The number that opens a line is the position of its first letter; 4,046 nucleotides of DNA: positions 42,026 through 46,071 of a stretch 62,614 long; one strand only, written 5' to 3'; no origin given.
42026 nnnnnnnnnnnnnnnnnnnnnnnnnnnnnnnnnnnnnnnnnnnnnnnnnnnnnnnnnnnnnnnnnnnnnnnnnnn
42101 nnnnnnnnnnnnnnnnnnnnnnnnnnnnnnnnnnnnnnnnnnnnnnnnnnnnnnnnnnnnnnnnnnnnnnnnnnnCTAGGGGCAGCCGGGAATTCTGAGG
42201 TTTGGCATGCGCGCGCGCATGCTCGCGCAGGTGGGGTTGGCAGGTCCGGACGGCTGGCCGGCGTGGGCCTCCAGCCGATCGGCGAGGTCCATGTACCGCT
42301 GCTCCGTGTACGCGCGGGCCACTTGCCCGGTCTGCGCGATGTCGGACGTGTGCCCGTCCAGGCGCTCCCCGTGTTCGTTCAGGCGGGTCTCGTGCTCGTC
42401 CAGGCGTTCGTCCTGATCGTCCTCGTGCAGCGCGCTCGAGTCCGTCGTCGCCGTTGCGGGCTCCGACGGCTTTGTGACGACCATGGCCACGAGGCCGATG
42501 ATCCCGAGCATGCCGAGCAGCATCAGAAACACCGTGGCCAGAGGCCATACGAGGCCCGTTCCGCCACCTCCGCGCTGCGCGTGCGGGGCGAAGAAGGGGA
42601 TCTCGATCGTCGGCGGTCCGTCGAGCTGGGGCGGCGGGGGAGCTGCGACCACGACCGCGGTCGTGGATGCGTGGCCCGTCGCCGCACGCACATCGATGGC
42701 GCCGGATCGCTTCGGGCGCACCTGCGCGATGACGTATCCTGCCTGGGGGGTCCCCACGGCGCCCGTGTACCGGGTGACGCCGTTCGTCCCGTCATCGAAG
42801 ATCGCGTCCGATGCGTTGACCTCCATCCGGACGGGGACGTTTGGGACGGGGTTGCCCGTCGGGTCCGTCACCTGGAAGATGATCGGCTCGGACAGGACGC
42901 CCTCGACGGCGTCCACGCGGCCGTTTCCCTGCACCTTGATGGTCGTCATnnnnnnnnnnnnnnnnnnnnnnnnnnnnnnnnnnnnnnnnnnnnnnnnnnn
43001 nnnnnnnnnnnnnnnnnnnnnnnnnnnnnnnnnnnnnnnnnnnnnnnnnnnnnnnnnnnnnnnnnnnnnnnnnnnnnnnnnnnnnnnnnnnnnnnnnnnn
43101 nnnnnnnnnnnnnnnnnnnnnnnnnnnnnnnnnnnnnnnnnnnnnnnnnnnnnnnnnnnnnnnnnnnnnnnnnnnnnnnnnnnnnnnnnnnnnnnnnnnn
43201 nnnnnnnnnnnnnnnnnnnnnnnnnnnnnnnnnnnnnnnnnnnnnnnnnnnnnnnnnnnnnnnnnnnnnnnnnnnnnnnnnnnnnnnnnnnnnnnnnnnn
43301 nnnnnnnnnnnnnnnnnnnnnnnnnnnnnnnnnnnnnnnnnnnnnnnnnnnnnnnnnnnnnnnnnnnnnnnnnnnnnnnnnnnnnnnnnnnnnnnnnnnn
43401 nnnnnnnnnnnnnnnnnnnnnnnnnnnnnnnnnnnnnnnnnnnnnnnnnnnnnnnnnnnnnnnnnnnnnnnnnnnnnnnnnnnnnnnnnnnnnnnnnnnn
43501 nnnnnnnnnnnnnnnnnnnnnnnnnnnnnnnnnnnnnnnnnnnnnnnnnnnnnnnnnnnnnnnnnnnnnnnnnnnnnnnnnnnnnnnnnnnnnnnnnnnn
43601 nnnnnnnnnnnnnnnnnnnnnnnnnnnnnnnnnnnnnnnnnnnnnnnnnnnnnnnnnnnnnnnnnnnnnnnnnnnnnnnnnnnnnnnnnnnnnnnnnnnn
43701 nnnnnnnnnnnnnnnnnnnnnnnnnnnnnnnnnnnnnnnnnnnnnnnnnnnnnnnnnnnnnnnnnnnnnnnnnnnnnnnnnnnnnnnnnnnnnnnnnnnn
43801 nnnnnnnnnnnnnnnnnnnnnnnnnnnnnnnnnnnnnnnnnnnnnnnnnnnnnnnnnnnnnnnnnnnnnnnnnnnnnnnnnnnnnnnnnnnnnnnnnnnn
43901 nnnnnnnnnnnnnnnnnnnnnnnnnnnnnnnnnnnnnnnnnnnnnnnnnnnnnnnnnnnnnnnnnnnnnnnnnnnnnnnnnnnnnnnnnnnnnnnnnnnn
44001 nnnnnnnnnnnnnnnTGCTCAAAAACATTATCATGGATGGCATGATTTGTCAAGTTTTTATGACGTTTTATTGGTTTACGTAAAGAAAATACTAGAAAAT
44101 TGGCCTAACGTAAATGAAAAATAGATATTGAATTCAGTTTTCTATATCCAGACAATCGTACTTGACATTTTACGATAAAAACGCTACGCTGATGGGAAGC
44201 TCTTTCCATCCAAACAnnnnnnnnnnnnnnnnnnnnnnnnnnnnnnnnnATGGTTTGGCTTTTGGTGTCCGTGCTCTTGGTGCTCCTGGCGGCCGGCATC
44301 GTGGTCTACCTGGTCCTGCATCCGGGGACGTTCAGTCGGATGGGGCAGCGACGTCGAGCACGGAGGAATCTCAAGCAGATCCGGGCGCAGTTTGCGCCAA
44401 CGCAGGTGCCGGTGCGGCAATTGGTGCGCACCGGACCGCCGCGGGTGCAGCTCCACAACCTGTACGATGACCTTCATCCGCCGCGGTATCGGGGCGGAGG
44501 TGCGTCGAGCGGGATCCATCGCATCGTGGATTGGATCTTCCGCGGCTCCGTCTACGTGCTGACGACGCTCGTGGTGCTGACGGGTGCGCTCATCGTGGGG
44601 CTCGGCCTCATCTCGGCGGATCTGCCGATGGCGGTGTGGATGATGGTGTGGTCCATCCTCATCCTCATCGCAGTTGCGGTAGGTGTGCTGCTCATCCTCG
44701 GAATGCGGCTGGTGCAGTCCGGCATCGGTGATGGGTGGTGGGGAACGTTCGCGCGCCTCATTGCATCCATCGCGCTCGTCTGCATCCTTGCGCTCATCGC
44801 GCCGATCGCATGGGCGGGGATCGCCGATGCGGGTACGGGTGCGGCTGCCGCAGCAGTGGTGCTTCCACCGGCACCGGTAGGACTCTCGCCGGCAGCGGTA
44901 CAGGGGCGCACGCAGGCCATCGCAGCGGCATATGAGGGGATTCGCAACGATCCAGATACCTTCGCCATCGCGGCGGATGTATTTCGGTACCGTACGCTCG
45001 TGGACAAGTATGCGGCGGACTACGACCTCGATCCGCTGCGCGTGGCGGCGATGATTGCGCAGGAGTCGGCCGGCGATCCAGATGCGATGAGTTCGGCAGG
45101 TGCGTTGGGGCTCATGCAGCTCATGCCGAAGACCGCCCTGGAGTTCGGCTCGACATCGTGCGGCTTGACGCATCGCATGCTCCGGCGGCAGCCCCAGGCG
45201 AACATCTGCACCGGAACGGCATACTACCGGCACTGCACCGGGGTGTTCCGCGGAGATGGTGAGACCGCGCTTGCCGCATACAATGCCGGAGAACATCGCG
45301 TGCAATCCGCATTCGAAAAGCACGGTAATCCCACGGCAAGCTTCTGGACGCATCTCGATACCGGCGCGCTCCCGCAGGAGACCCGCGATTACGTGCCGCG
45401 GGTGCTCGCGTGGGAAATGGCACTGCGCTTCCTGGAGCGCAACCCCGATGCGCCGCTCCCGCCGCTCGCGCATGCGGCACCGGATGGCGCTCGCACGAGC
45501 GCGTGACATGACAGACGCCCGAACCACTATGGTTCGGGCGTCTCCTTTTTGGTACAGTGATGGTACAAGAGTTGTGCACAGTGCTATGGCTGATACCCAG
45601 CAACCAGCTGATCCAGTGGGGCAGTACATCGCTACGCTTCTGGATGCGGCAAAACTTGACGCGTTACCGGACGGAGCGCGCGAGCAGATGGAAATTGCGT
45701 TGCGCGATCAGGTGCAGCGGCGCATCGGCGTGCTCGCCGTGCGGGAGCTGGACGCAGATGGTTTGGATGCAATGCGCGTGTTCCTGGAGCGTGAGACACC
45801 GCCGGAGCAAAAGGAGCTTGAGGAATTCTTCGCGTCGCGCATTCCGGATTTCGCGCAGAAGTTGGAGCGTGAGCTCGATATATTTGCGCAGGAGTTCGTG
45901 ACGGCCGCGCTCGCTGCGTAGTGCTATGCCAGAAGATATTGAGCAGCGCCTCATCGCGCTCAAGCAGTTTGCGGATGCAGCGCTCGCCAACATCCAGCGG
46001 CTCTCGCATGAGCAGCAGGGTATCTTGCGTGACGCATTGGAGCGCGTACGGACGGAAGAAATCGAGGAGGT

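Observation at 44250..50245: Lytic transglycosylase plus two small helical proteins plus a 1380-aa giant acidic protein: candidate undescribed envelope-spanning module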

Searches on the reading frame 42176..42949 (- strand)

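Call 112: search_protein_families(library=pfam, proteins=[window:42176-42949:-], max_evalue=0.01)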
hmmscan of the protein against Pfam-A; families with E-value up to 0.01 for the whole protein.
window:42176-42949:- (257 aa): 1 family
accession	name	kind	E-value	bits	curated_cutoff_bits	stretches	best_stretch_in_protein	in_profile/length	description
PF02369.22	Big_1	-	0.00023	21.6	34.9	1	20-97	18-87/93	Bacterial Ig-like domain (group 1)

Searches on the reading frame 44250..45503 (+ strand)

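Call 106: search_protein_families(library=ncbifam, proteins=[window:44250-45503:+], max_evalue=0.01)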
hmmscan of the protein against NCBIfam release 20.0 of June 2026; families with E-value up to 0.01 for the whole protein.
window:44250-45503:+ (418 aa): 6 families
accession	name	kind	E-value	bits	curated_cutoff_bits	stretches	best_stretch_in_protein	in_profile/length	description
NF047373.1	BB0259_flg_lyt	exception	6.1e-23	81.5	234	1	247-387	548-683/705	flagellar assembly lytic transglycosylase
NF008631.0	PRK11619.1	equivalog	1.4e-15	56.7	536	1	247-396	479-628/644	murein transglycosylase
NF008050.0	PRK10783.1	equivalog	5.9e-15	54.5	508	1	265-393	121-245/457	murein transglycosylase D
NF008670.0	PRK11671.1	equivalog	3.2e-09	36.4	375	1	245-334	190-282/359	membrane-bound lytic murein transglycosylase MltC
NF008112.0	PRK10859.1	equivalog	3.4e-07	29.1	354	1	241-348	284-387/483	membrane-bound lytic murein transglycosylase MltF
NF012014.0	PRK15470.1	equivalog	4.2e-07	29.8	233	1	247-327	39-122/203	membrane-bound lytic murein transglycosylase EmtA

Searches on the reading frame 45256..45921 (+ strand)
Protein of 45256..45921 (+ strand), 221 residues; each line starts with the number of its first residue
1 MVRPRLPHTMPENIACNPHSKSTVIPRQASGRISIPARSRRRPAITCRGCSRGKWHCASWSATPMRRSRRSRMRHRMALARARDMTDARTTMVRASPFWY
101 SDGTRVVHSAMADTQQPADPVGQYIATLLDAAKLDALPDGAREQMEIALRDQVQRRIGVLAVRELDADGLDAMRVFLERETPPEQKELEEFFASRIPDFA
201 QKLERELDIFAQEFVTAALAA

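Call 10: search_protein_families(library=pfam, proteins=[window:45256-45921:+], max_evalue=0.1)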
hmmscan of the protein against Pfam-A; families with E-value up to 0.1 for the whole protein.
window:45256-45921:+ (221 aa): 1 family
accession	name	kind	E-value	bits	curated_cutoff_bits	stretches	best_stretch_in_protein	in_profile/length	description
PF18908.5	DUF5663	-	0.021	15.9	23.7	1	131-214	4-84/84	Protein of unknown function (DUF5663)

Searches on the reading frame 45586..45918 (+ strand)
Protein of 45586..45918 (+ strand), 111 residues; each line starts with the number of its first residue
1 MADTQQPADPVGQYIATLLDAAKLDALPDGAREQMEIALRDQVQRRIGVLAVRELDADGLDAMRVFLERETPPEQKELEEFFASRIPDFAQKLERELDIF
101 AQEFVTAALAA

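Call 24: search_protein_families(library=pfam, proteins=[window:45586-45918:+], max_evalue=1)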
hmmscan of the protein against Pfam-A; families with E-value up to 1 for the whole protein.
window:45586-45918:+ (111 aa): 1 family
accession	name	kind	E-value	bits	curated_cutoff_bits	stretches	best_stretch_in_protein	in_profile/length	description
PF18908.5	DUF5663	-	0.0037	18.3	23.7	1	20-104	3-84/84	Protein of unknown function (DUF5663)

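Call 27: find_homologous_proteins(query=window:45586-45918:+, max_evalue=0.01)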
Query window:45586-45918:+ (111 aa): 2 proteins with E <= 0.01 among 33 candidates.
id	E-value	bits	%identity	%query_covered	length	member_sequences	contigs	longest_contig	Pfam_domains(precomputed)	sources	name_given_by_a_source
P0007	1.1e-61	223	100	100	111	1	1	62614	-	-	-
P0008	1.1e-29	120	61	90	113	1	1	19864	PF18908.7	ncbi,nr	ncbi:MAG: hypothetical protein Q7S96_00065 [bacterium]|nr:hypothetical protein [bacterium]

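Call 34: search_protein_families(library=phrogs, proteins=[window:45586-45918:+], max_evalue=0.01)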
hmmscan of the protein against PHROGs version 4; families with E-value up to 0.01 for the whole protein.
window:45586-45918:+ (111 aa): 0 families

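Call 106: search_protein_families(library=ncbifam, proteins=[P0007], max_evalue=0.01)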
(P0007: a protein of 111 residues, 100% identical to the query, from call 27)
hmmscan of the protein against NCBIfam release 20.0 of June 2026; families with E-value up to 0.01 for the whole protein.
P0007 (111 aa): 0 families
